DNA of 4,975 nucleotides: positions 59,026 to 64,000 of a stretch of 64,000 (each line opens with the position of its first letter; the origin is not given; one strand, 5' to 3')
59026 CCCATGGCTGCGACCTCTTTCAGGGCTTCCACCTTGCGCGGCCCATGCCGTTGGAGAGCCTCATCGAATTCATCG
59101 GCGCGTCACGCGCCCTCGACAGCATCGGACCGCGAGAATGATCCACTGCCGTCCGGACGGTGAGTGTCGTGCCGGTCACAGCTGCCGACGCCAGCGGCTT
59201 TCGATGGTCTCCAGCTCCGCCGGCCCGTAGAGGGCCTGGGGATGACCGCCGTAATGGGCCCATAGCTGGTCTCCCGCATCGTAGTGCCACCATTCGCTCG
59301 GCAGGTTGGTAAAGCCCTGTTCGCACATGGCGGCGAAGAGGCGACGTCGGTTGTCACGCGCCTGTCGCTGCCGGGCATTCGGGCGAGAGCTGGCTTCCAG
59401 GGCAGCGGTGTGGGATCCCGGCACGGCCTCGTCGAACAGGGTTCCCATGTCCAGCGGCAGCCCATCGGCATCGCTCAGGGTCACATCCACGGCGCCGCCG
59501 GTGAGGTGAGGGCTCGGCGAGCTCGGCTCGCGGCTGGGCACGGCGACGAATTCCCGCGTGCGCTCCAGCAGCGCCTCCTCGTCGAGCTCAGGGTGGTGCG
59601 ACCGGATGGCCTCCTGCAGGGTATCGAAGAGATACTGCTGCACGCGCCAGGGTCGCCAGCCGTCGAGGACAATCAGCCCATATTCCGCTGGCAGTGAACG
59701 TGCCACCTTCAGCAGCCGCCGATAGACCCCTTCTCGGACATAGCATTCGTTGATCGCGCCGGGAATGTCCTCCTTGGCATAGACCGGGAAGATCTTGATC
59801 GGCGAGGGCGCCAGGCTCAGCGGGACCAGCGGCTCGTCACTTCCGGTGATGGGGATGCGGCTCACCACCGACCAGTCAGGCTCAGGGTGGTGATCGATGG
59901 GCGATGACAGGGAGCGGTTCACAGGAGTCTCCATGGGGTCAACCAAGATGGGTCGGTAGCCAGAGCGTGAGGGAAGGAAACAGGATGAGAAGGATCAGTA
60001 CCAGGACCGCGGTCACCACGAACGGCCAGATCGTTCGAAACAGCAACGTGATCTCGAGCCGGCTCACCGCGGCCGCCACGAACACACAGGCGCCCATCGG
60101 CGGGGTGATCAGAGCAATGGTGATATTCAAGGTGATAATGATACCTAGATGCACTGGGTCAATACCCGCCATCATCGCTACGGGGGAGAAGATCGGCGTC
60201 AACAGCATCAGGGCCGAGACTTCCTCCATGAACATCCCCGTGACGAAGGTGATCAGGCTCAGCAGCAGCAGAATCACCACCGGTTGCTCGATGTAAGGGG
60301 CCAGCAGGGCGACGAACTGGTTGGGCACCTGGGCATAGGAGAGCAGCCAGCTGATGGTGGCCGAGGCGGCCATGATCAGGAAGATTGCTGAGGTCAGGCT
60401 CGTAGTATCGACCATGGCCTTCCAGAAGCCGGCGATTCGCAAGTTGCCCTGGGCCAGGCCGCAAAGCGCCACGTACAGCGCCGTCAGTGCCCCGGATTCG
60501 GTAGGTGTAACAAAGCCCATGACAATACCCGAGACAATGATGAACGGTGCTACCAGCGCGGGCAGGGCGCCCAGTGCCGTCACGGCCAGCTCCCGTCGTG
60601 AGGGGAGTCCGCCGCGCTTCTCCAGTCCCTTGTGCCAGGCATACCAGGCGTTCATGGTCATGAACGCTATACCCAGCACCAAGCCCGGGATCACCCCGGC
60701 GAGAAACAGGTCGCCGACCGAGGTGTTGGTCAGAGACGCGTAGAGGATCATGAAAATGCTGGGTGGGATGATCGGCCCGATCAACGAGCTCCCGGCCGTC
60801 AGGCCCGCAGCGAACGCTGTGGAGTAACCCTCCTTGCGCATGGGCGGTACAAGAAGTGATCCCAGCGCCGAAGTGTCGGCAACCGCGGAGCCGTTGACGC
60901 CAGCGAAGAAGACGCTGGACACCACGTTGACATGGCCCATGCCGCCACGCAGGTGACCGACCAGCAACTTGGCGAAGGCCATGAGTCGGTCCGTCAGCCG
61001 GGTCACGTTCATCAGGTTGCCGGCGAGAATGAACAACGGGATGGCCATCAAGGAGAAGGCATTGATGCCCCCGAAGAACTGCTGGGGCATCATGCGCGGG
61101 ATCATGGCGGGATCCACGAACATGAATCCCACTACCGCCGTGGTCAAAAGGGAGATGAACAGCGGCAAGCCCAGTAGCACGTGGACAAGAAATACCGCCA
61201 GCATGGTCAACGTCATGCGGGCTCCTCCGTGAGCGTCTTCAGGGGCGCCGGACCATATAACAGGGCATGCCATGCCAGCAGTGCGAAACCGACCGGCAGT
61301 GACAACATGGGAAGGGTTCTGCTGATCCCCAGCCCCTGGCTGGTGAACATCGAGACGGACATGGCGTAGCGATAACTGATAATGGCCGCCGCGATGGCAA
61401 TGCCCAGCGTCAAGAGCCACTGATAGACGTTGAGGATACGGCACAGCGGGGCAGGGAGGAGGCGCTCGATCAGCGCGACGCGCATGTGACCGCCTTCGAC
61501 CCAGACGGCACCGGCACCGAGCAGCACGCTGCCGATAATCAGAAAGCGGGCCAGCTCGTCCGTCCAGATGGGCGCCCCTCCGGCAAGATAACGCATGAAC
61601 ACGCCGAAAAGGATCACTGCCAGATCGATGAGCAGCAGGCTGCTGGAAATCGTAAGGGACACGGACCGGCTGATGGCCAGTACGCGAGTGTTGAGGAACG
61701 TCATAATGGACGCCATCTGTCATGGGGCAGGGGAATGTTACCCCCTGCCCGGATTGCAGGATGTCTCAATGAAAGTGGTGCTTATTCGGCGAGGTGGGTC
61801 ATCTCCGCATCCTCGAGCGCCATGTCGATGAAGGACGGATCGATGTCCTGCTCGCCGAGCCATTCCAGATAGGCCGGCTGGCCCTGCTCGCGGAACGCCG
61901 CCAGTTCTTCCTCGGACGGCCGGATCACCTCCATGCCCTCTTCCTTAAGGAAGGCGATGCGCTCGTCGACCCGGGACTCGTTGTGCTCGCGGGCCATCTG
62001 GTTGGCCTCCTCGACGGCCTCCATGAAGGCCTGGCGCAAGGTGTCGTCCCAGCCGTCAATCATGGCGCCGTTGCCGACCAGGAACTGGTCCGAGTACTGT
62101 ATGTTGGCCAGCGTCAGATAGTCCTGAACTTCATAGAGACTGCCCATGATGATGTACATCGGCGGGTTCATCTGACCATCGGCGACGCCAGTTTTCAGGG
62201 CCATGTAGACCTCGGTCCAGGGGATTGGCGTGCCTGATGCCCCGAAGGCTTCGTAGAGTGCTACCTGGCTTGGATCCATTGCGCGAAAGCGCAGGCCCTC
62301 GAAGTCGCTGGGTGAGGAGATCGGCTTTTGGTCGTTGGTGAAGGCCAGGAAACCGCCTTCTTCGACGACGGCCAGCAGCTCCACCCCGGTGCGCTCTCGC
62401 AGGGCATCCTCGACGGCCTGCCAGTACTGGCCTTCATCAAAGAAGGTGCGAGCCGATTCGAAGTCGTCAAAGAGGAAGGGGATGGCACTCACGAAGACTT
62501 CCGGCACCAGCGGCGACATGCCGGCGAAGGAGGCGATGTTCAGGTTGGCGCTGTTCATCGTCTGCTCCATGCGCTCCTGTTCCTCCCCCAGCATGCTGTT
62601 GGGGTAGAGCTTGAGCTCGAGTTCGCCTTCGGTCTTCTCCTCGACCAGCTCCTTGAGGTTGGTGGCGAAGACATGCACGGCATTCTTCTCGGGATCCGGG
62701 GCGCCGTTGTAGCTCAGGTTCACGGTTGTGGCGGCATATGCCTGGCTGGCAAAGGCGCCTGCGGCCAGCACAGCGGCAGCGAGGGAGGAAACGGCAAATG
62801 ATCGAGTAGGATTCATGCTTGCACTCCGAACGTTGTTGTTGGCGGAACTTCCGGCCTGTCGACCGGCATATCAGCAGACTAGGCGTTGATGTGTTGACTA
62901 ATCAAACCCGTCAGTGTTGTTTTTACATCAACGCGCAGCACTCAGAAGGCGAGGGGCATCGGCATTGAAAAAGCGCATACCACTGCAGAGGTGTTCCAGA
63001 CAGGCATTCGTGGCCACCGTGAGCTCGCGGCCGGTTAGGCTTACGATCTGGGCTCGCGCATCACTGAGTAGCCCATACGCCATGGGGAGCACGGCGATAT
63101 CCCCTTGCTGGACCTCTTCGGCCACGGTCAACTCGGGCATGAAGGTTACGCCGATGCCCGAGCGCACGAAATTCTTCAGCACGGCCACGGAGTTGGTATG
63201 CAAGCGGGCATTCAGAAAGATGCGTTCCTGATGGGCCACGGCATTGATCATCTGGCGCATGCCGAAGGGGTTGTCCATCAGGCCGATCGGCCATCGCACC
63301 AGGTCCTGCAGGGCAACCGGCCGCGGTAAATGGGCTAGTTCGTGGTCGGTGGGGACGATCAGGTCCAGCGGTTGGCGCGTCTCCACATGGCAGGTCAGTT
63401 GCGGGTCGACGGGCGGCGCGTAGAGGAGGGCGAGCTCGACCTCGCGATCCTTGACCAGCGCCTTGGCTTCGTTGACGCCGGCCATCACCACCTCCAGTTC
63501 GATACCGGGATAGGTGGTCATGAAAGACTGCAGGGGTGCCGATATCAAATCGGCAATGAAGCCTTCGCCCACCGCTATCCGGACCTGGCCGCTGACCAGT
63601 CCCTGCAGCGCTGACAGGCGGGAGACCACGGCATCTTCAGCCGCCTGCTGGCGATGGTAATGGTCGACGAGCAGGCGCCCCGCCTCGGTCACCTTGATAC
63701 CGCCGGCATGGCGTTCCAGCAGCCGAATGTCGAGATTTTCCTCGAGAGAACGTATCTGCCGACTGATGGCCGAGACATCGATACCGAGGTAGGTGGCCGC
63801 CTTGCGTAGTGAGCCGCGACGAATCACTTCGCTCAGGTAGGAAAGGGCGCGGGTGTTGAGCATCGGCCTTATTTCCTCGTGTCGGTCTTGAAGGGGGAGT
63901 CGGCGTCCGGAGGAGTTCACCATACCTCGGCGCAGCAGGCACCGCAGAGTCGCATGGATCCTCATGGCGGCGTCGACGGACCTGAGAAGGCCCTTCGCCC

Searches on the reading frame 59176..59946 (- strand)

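Call 56: search_protein_families(library=pfam, proteins=[window:59176-59946:-], max_evalue=0.000001)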
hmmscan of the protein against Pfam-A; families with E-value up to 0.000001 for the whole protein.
window:59176-59946:- (256 aa): 1 family
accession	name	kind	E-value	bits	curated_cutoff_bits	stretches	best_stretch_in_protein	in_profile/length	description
PF01427.22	Peptidase_M15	-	6.4e-20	72.2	27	1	76-229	47-189/199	D-ala-D-ala dipeptidase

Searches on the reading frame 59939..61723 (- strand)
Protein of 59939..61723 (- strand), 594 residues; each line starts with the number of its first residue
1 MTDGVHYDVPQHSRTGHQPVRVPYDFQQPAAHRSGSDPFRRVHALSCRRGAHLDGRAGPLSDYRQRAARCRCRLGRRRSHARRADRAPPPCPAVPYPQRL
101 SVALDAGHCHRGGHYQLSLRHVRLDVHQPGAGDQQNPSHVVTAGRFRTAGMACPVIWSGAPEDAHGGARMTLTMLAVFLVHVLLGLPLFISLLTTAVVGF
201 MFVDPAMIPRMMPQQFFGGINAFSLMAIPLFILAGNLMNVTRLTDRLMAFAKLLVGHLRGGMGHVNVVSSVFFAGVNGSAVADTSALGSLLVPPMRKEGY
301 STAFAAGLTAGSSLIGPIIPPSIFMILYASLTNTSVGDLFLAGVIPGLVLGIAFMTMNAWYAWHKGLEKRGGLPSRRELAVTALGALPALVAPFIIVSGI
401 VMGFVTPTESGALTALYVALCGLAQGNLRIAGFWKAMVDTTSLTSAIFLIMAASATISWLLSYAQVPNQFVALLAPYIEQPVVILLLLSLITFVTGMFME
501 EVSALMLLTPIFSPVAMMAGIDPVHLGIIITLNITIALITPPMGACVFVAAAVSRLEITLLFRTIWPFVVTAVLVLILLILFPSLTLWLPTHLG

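Call 56: search_protein_families(library=pfam, proteins=[window:59939-61723:-], max_evalue=0.000001)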
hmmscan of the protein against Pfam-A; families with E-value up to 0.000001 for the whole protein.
window:59939-61723:- (594 aa): 1 family
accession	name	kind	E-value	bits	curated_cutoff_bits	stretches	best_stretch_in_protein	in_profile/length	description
PF06808.19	DctM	-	7e-102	341.8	23.8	1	175-584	1-412/413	Tripartite ATP-independent periplasmic transporter, DctM component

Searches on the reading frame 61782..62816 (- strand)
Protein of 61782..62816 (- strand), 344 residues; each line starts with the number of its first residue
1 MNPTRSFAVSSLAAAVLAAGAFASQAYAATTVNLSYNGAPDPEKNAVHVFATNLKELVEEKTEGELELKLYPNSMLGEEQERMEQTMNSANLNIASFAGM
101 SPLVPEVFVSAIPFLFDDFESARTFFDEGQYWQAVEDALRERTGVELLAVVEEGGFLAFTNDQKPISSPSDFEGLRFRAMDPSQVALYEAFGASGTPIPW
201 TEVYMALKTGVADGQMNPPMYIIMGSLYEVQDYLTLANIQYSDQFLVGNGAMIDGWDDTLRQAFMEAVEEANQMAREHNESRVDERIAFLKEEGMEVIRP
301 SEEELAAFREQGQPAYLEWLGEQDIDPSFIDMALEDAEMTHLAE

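Call 56: search_protein_families(library=pfam, proteins=[window:61782-62816:-], max_evalue=0.000001)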
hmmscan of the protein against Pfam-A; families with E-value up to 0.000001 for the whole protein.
window:61782-62816:- (344 aa): 1 family
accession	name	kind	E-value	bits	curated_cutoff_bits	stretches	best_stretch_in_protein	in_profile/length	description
PF03480.18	DctP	-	7.9e-77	258.8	23.4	1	42-318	6-281/286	Bacterial extracellular solute-binding protein, family 7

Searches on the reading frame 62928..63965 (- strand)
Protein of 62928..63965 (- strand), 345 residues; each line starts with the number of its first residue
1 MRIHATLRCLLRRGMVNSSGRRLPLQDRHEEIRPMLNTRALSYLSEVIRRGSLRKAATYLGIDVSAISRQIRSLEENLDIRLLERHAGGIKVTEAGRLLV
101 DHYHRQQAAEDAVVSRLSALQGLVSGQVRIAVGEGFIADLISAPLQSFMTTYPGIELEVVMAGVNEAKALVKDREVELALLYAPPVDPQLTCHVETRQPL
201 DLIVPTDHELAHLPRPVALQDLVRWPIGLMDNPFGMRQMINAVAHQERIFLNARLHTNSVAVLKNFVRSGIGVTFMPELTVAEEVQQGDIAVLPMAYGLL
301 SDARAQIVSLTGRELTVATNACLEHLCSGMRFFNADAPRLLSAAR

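Call 56: search_protein_families(library=pfam, proteins=[window:62928-63965:-], max_evalue=0.000001)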
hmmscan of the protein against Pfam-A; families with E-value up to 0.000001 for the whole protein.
window:62928-63965:- (345 aa): 2 families
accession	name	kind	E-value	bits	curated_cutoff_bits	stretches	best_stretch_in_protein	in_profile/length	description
PF03466.25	LysR_substrate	-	8.5e-39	133.5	28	1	122-326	2-204/209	LysR substrate binding domain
PF00126.33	HTH_1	-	1.6e-16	60.4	26.6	1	39-97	2-60/60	Bacterial regulatory helix-turn-helix protein, lysR family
